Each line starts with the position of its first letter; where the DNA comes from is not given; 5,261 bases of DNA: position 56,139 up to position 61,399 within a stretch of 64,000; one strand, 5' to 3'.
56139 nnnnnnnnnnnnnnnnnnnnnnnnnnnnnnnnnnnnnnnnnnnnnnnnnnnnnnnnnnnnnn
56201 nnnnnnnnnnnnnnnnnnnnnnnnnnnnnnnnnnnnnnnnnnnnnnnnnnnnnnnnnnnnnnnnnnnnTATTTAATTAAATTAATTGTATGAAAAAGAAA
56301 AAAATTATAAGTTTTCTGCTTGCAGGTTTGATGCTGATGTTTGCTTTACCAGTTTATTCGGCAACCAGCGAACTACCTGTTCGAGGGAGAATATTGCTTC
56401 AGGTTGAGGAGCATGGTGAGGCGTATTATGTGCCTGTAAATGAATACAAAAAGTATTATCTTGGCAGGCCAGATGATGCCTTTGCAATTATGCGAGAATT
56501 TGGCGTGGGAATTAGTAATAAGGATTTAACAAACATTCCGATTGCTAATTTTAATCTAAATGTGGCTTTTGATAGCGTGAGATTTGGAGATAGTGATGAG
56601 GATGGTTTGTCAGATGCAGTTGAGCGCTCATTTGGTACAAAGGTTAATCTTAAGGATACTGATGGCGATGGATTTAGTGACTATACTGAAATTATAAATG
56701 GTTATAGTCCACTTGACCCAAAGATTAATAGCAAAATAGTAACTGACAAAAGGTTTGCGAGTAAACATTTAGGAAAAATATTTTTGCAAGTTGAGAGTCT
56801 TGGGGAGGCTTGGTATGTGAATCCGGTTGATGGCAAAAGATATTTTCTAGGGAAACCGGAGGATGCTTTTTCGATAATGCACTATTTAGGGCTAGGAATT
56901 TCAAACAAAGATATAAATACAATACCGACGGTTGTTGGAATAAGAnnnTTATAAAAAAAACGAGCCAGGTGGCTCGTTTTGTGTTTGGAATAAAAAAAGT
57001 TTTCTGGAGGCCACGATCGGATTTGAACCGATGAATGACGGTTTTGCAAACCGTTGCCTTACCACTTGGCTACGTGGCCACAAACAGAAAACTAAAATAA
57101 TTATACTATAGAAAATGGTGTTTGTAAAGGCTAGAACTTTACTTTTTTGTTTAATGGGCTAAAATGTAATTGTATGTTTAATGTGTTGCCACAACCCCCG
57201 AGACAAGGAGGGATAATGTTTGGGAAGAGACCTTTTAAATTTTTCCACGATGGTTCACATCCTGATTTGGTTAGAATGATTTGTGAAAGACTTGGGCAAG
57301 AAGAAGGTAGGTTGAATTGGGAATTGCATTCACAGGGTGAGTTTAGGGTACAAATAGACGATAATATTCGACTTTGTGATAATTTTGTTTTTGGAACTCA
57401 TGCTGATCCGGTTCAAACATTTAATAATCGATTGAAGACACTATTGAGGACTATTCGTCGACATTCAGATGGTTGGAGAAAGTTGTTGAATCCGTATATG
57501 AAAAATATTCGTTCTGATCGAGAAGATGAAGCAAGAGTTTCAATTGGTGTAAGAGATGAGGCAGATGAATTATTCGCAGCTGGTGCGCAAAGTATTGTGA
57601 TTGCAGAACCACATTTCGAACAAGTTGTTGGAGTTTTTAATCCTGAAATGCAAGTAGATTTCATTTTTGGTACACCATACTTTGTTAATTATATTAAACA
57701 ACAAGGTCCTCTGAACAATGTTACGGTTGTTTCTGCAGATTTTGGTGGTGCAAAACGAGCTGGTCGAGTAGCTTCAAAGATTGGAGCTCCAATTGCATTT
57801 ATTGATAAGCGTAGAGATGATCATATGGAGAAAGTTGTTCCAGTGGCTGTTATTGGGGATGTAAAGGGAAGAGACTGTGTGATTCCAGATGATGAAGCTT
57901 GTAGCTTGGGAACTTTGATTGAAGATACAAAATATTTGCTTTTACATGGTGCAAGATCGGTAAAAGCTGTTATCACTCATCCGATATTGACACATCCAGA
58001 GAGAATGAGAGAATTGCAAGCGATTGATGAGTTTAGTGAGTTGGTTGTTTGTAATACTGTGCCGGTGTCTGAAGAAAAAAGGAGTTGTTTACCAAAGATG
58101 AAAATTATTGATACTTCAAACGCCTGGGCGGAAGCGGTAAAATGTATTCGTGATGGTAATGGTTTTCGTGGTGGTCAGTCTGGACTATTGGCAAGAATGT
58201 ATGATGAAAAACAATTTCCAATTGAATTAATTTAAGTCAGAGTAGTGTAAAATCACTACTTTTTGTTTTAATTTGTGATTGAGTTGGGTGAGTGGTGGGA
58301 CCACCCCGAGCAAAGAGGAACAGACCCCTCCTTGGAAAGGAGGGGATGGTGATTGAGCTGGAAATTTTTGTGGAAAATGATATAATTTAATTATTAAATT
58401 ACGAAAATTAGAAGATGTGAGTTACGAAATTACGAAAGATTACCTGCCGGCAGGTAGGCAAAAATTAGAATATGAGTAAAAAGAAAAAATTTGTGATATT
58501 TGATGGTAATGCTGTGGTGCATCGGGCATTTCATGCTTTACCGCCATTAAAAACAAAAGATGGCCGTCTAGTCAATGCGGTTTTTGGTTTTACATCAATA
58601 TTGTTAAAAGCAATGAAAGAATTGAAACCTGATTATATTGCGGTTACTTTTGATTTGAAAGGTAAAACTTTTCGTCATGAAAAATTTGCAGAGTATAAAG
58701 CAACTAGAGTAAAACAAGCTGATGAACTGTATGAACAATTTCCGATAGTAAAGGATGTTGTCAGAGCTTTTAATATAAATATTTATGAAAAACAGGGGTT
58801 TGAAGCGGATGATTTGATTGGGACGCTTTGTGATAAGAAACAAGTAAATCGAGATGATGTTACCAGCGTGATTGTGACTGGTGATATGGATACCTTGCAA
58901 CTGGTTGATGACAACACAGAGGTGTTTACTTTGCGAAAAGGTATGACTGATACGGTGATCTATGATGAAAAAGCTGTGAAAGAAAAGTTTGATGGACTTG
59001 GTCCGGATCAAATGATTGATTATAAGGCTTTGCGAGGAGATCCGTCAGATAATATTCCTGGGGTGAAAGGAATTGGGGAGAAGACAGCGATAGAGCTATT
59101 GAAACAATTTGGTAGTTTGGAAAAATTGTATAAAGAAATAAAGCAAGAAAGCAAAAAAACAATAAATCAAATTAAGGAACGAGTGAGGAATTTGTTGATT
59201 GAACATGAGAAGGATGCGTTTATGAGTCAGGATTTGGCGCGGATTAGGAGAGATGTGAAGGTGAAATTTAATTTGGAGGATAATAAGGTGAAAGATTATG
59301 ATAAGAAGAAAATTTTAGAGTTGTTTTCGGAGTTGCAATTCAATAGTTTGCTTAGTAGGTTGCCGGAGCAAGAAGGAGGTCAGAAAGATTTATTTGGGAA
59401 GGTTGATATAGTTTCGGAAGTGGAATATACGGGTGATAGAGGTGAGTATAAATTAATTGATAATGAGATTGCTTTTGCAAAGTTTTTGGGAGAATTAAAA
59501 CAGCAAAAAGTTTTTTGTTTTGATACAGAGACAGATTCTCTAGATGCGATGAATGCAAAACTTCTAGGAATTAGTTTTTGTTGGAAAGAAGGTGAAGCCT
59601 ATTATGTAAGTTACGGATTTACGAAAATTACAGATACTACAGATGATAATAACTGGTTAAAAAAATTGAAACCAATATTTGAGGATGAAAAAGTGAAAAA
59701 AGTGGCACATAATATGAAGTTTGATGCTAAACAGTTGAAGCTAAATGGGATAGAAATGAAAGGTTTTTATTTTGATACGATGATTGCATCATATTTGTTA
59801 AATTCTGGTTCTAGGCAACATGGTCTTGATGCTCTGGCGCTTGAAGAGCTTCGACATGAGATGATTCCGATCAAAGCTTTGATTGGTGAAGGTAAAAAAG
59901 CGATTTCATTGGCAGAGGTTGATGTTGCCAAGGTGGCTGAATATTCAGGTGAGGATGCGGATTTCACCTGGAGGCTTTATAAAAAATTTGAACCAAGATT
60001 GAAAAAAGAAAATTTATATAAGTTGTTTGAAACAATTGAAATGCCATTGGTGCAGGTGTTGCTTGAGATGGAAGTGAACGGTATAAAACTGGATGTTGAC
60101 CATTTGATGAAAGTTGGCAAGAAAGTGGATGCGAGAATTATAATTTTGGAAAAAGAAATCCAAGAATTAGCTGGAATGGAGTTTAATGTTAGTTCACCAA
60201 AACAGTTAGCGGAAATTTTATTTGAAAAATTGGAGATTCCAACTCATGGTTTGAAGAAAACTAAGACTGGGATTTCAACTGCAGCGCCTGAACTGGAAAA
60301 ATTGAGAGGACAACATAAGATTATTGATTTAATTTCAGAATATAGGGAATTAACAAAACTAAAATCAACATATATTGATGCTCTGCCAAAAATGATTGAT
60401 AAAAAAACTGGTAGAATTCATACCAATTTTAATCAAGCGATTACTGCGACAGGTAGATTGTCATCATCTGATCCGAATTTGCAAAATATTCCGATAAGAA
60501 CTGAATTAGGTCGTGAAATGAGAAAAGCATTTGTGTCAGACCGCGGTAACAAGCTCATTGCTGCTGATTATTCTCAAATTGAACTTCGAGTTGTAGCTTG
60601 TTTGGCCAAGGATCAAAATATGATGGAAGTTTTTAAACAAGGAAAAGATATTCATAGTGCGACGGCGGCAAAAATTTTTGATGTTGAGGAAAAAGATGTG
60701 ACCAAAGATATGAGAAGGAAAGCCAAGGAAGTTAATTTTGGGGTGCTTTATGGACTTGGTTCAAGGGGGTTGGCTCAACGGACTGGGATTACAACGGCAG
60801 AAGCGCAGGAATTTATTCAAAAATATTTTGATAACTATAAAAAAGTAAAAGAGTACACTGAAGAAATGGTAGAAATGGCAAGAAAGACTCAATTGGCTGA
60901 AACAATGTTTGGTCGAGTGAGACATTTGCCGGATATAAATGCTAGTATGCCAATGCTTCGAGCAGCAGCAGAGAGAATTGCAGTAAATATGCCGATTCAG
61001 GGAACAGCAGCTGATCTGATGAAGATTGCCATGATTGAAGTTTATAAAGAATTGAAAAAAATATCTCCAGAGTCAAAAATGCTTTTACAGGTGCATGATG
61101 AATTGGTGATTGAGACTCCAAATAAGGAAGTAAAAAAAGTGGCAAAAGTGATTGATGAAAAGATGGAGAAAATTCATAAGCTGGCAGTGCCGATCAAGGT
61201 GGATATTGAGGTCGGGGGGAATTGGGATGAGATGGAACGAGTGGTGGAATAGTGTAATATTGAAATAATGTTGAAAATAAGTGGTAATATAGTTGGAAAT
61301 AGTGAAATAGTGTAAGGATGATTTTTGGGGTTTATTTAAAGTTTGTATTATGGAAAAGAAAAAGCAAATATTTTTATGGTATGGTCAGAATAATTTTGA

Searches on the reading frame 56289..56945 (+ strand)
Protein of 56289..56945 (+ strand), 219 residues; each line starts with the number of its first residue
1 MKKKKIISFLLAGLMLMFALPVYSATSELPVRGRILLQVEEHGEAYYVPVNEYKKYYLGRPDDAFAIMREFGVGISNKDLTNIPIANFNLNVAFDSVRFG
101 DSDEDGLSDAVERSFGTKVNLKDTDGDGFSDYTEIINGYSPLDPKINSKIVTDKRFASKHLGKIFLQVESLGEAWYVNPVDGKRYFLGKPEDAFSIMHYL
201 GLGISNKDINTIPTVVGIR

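Call 14: search_protein_families(library=pfam, proteins=[window:56289-56945:+], max_evalue=0.001)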
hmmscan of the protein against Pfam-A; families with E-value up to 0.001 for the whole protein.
window:56289-56945:+ (219 aa): 1 family
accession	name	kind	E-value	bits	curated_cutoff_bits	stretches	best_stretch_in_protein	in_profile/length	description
PF18884.5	TSP3_bac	-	3.1e-08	33.7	25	1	123-138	1-16/22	Bacterial TSP3 repeat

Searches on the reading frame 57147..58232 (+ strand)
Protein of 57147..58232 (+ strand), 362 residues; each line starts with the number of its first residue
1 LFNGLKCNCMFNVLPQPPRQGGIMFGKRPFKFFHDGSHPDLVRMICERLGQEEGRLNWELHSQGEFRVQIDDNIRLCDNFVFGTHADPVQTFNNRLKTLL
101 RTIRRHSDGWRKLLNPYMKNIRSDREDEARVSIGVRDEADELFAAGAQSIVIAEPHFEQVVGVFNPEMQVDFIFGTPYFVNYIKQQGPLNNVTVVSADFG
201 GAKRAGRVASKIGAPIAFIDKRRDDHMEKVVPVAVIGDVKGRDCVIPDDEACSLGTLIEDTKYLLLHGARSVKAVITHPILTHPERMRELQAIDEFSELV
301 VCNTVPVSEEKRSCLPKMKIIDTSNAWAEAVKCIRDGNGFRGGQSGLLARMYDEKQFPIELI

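Call 14: search_protein_families(library=pfam, proteins=[window:57147-58232:+], max_evalue=0.001)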
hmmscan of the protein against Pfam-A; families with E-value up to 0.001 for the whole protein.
window:57147-58232:+ (362 aa): 3 families
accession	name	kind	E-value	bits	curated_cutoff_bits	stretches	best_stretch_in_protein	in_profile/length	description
PF13793.12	Pribosyltran_N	-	5.1e-14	52.6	25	1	31-146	2-117/117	N-terminal domain of ribose phosphate pyrophosphokinase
PF14572.12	Pribosyl_synth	-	1.5e-12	48.2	27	1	231-338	73-177/184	Phosphoribosyl synthetase-associated domain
PF00156.33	Pribosyltran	-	2.2e-08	34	26.3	1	185-286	25-129/158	Phosphoribosyl transferase domain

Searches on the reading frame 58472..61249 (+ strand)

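Call 14: search_protein_families(library=pfam, proteins=[window:58472-61249:+], max_evalue=0.001)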
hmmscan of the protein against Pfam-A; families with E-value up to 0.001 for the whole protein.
window:58472-61249:+ (926 aa): 5 families
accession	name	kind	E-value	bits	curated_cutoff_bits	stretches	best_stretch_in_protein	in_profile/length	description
PF00476.26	DNA_pol_A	-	1.7e-157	524.7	34.3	1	543-920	2-381/381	DNA polymerase family A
PF02739.22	5_3_exonuc_N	-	1.5e-52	178.1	34.3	1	6-173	1-163/164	5'-3' exonuclease, N-terminal resolvase-like domain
PF01367.25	5_3_exonuc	-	6.6e-32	110.3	40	1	177-278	2-96/97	5'-3' exonuclease, C-terminal SAM fold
PF01612.26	DNA_pol_A_exo1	-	1.3e-29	103.7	23.6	1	326-510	1-172/173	3'-5' exonuclease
PF22619.2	DNA_polI_exo1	-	3.1e-09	37.2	27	1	394-476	38-117/140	DNA polymerase I, ribonuclease H-like domain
